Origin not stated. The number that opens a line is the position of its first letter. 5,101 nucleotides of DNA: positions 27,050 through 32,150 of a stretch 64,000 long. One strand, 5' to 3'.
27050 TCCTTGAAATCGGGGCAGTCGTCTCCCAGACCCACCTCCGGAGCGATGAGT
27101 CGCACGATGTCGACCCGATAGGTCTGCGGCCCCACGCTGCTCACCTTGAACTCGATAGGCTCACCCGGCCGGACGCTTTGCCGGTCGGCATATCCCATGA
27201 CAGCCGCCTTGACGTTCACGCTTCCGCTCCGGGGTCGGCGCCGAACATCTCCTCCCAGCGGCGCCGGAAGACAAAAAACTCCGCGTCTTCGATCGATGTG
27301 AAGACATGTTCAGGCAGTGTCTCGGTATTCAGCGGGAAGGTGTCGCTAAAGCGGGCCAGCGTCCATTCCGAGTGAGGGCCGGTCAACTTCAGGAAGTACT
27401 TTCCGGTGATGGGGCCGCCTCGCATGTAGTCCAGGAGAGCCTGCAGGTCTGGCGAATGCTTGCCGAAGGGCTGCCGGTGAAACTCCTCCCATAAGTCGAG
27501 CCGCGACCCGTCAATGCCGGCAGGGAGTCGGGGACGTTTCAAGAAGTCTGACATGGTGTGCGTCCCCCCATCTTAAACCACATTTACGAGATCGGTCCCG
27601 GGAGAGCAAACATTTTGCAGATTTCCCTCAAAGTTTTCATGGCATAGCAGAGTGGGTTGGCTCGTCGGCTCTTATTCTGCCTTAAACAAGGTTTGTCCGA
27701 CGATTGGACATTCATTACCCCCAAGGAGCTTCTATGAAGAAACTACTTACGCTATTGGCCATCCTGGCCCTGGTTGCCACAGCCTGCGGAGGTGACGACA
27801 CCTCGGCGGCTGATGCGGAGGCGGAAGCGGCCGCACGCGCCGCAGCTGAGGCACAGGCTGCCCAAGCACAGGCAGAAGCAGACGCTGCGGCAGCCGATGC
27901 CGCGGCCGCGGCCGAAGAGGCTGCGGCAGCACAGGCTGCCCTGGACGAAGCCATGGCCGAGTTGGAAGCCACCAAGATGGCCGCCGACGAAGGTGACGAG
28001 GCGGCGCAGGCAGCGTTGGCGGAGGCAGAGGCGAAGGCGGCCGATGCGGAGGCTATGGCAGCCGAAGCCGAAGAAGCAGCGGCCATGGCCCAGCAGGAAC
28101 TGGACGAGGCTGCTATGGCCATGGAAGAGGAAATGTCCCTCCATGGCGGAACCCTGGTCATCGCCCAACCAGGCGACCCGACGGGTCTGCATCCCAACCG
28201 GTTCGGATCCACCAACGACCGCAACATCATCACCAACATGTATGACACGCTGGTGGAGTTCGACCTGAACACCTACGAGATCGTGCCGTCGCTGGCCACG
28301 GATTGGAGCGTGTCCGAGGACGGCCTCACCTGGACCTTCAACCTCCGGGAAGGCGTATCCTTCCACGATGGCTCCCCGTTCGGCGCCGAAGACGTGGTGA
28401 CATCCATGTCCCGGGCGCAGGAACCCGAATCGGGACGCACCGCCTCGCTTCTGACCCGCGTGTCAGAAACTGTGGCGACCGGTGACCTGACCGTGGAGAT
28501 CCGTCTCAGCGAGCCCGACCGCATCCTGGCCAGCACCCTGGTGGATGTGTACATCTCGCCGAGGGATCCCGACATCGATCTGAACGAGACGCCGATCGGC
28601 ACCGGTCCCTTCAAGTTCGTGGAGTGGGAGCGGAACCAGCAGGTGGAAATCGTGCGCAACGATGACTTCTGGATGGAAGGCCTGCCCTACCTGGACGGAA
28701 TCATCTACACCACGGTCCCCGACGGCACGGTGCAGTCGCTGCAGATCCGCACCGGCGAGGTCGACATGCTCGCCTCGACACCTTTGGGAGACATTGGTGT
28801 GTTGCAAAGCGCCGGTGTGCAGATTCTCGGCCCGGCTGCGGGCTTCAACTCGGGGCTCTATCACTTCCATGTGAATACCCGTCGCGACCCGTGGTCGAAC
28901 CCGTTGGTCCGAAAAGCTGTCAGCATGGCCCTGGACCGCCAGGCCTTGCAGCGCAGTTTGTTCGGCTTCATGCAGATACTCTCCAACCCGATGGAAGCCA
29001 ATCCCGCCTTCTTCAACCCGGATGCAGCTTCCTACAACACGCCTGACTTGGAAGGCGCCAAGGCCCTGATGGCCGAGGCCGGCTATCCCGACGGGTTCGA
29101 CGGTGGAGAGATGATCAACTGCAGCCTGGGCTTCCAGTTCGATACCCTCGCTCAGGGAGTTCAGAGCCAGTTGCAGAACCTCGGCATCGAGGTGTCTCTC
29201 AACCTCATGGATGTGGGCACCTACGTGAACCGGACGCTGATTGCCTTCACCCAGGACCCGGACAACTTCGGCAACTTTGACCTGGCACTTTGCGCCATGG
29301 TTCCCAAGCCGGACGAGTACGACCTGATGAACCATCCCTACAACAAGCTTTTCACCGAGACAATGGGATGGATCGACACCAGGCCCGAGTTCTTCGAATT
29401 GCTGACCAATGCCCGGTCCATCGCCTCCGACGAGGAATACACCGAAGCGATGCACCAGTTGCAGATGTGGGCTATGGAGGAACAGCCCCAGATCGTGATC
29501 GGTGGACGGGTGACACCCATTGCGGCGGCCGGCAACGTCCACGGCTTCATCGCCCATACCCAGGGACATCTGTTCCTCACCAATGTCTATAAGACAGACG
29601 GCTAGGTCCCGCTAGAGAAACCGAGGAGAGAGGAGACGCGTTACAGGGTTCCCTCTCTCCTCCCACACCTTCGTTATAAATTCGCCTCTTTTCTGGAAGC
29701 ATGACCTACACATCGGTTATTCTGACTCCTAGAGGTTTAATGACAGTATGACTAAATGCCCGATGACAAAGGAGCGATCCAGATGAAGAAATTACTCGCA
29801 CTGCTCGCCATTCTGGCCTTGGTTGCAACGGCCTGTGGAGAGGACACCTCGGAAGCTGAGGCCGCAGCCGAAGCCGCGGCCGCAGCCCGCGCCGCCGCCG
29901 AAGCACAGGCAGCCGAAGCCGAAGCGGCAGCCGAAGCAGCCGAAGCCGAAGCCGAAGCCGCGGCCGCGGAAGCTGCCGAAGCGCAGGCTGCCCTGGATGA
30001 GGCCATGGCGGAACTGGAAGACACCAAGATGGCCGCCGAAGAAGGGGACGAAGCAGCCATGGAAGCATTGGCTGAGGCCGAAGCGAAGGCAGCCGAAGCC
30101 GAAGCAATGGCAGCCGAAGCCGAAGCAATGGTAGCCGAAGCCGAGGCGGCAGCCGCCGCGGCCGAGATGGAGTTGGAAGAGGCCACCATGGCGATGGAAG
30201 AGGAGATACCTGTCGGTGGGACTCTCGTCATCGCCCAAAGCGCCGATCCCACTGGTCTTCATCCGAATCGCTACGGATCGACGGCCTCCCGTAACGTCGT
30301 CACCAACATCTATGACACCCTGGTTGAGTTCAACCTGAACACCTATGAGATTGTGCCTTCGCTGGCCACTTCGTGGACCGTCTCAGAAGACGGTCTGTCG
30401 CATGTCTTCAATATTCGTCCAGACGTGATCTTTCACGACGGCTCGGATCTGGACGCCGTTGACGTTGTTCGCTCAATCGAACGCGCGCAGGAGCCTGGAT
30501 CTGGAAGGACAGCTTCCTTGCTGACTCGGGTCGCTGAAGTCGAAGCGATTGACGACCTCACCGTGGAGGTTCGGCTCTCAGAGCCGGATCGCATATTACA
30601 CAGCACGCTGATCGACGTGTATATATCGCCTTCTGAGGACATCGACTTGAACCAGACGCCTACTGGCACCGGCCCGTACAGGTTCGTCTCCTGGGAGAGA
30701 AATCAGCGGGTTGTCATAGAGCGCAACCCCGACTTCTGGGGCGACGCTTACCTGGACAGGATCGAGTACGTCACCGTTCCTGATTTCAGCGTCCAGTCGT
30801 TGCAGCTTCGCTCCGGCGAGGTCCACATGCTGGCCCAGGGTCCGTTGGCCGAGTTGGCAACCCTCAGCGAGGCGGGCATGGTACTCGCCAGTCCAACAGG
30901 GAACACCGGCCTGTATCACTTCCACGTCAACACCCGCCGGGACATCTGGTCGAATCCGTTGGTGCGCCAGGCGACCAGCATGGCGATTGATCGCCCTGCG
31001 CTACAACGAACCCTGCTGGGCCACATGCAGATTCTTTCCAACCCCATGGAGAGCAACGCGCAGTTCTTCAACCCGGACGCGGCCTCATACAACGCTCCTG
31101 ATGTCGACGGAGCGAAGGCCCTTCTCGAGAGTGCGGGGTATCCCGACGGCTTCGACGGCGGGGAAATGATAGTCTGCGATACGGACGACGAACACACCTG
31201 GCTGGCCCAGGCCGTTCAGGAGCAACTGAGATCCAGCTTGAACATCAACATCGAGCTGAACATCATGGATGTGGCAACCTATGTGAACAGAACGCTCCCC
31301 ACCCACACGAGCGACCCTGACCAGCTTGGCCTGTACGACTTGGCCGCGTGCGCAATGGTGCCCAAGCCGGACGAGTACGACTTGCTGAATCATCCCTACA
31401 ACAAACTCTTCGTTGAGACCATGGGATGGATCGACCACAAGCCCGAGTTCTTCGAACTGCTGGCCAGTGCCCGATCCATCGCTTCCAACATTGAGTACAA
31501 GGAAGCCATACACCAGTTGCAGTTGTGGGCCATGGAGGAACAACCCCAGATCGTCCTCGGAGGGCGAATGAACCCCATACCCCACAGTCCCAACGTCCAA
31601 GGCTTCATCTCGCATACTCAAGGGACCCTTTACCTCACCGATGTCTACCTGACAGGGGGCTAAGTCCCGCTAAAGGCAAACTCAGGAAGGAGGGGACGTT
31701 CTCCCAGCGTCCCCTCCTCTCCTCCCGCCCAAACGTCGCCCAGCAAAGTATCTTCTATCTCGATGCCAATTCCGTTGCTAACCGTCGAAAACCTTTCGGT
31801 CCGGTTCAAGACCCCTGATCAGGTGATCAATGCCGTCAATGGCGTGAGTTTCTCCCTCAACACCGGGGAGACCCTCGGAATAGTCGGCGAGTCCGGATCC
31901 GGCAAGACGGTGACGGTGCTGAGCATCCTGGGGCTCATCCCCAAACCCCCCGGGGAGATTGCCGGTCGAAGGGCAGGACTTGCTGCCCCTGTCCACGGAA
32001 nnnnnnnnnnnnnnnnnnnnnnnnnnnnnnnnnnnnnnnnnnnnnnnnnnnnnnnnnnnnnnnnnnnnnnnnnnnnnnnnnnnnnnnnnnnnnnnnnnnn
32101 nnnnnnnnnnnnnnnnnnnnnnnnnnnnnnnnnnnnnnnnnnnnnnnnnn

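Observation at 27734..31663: Tandemly duplicated family-5 SBP lipoproteins, each with a ~110-aa Ala/Glu-rich helical linker between lipid anchor and binding domain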

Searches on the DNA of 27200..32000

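Call 81: search_rna_families(source=window, start=27200, end=32000, threshold=evalue, max_evalue=1)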
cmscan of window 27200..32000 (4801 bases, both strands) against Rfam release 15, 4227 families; matches with E-value up to 1: 2.
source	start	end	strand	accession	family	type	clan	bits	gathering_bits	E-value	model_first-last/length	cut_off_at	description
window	27821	27909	-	RF01390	isrG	Gene; sRNA;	-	17.9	100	0.097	123-211/279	no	isrG Hfq binding RNA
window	27838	27913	+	RF01390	isrG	Gene; sRNA;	-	16.6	100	0.23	119-215/279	no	isrG Hfq binding RNA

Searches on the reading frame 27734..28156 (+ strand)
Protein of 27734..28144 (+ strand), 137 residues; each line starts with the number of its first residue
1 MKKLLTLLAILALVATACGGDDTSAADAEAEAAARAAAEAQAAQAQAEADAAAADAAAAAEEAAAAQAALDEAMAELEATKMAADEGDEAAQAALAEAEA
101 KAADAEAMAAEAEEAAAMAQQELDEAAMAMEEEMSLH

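Call 20: find_homologous_proteins(query=window:27734-28144:+, max_evalue=0.001)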
Query seq(137 aa) (137 aa): 2 proteins with E <= 0.001 among 8000 candidates.
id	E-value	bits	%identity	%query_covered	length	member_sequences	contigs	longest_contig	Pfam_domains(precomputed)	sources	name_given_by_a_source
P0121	1.0e-4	41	64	16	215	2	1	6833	PF00496.28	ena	-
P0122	8.5e-4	38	53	34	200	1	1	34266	-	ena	-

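Call 44: predict_structure(alignment_id=A2)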
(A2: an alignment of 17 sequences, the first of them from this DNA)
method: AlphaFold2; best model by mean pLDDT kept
length: 124 residues; sequences in the alignment: 17
mean_pLDDT: 89.7   pTM: 0.70
mean pLDDT of the five models: 89.7, 84.4, 83.9, 82.0, 81.8
residues with pLDDT >= 90: 89; 70-90: 23; 50-70: 8; < 50: 4
segments of 3 or more residues with pLDDT < 50: none
pLDDT, mean of each block of 10 residues (from residue 1): 62 89 91 94 97 98 98 96 98 97 93 80 51
secondary structure, 60 per line:
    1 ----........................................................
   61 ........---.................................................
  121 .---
elements in order: H5-68 H72-121

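Call 47: fold_search(model_id=the predicted structure, library=pdb)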
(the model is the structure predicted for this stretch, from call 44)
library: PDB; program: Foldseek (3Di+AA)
matches with E <= 10: 101; with E <= 0.001: 0
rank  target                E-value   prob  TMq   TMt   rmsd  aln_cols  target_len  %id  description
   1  3qwe                  1.1e+00  0.98  0.60  0.29   2.7        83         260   23  Crystal structure of the N-terminal domain of the GEM interacting protein (released 2011-03-23)
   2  6ixv_A                1.3e+00  0.41  0.39  0.26   5.4        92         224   25  Crystal structure of SH3BP5-Rab11a (released 2019-03-20)
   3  6ixe                  1.3e+00  0.33  0.35  0.21  10.5        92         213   25  Crystal structure of SeMet apo SH3BP5 (I41) (released 2019-03-20)
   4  9hmx_A                1.8e+00  0.30  0.36  0.29   6.4       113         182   24  Structure of SteB-RipA complex from Mycobacterium tuberculosis (released 2025-07-30)
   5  6djl_E                2.0e+00  0.33  0.39  0.26   5.3        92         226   25  Crystal structure of the Rab11 GEF SH3BP5 bound to nucleotide free Rab11A (released 2018-09-26)
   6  2efk                  2.1e+00  0.95  0.61  0.28   1.7        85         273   16  Crystal structure of the EFC domain of Cdc42-interacting protein 4 (released 2007-05-29)
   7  8aud_B                2.1e+00  0.30  0.40  0.18   6.8        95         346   25  Structure of peptidoglycan hydrolase Cg1735 from Corynebacterium glutamicum, orthorhombic crystal form (released 2023-01-18)
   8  6ikn_B                2.2e+00  0.96  0.64  0.27   1.2        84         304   15  Crystal structure of the GAS7 F-BAR domain (released 2019-10-16)
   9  8aud_A                2.3e+00  0.25  0.40  0.17   6.9        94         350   26  Structure of peptidoglycan hydrolase Cg1735 from Corynebacterium glutamicum, orthorhombic crystal form (released 2023-01-18)
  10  9qgy_G                2.5e+00  0.89  0.63  0.24   1.6        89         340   20  Structure of the YbjP lipoprotein bound to the MacAB-TolC tripartite efflux pump (released 2026-03-25)
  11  6ixg_A                2.5e+00  0.84  0.63  0.37   2.4        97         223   20  Crystal structure of native apo SH3BP5 (P41) (released 2019-03-20)
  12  7nsu_D                2.5e+00  0.82  0.60  0.20   2.7        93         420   24  ColicinE9 intact translocation complex (released 2021-08-11)
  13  4dcn_C                2.8e+00  0.84  0.59  0.39   2.0        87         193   17  Crystal Structure Analysis of the Arfaptin2 BAR domain in Complex with ARL1 (released 2012-06-13)
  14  4dcn_D                2.8e+00  0.84  0.58  0.37   2.0        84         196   18  Crystal Structure Analysis of the Arfaptin2 BAR domain in Complex with ARL1 (released 2012-06-13)
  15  6djl_B                2.8e+00  0.25  0.39  0.26   5.3        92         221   25  Crystal structure of the Rab11 GEF SH3BP5 bound to nucleotide free Rab11A (released 2018-09-26)
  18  4dk0                  3.0e+00  0.85  0.63  0.25   1.6        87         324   17  Crystal structure of MacA from Actinobacillus actinomycetemcomitans (released 2012-03-07)
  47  5los                  5.8e+00  0.57  0.62  0.83   1.7        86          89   19  Piriformospora indica PIIN_05872 (released 2018-05-02)
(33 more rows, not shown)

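Call 52: search_protein_representatives(alignment_id=A2)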
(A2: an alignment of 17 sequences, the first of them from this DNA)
Query: 17 sequences, 129 profile positions. Proteins with E-value up to 0.001 (for the whole library): 3; up to 1e-10: 2; up to 1e-30: 0. The best 3 are listed.
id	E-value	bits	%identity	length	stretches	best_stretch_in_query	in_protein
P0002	9.6e-20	87.5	-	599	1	26-129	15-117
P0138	1.4e-11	61.1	-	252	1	2-121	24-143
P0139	3.1e-05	40.6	-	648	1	4-116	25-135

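Call 54: search_protein_families(library=pfam, proteins=[P0122, P0138, P0139, P0121], max_evalue=0.01)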
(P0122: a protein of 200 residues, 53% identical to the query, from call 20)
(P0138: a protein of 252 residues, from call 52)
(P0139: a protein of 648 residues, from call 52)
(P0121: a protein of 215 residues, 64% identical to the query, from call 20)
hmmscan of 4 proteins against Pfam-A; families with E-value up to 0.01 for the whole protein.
P0122 (200 aa): 0 families

P0138 (252 aa): 0 families

P0139 (648 aa): 1 family
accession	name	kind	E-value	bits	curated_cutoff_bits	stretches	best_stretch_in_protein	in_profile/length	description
PF00496.27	SBP_bac_5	-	3.8e-56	191.2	32.4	1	185-526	4-327/368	Bacterial extracellular solute-binding proteins, family 5 Middle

P0121 (215 aa): 2 families
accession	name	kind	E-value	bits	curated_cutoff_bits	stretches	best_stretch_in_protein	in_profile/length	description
PF00496.27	SBP_bac_5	-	1.1e-08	35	32.4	1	142-199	4-60/368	Bacterial extracellular solute-binding proteins, family 5 Middle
PF09311.16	Rab5-bind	-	0.0091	15.9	33.6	0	25-99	27-100/307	Rabaptin-like protein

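Call 55: find_encoding_contigs(protein=P0122, flank=10000, max_places=3)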
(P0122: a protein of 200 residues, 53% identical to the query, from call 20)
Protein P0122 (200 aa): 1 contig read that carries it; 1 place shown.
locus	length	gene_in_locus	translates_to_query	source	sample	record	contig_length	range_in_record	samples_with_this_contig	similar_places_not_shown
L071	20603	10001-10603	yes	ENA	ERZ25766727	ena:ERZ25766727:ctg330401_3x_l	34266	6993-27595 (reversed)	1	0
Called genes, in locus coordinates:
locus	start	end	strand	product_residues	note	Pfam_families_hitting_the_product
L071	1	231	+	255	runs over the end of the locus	PF00977:His_biosynth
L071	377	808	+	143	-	-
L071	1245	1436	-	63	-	-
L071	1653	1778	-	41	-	-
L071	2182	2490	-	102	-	-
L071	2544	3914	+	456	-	PF01558:POR, PF20169:DUF6537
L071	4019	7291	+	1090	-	PF12419:DUF3670, PF00176:SNF2-rel_dom, PF00271:Helicase_C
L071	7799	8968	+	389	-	PF02653:BPD_transp_2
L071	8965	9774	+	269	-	PF02653:BPD_transp_2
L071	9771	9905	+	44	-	-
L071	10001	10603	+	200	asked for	-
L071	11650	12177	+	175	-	PF02608:Bmp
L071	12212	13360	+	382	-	PF00005:ABC_tran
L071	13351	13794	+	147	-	-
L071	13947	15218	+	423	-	PF01571:GCV_T, PF08669:GCV_T_C (weak)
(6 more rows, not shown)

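Call 68: search_protein_families(library=pfam, proteins=[window:27785-28156:+], max_evalue=10)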
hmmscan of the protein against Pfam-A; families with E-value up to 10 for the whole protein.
seq(124 aa): 1 family
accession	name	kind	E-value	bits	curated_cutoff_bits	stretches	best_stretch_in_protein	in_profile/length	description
PF09402.16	MSC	-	5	6.9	29.7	1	5-84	94-171/337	Man1-Src1p-C-terminal domain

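Call 69: search_solved_structures(query=A2, max_evalue=10)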
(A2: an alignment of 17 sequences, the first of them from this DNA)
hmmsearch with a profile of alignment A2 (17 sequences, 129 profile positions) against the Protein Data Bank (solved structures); distinct sequences matched with E-value up to 10: 2.
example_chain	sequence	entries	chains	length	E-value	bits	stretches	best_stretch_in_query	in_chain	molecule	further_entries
8txr_i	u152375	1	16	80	0.65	13.6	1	48-99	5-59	Exodeoxyribonuclease 7 small subunit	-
1jcc_A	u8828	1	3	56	1.3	12.6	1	18-57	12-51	MAJOR OUTER MEMBRANE LIPOPROTEIN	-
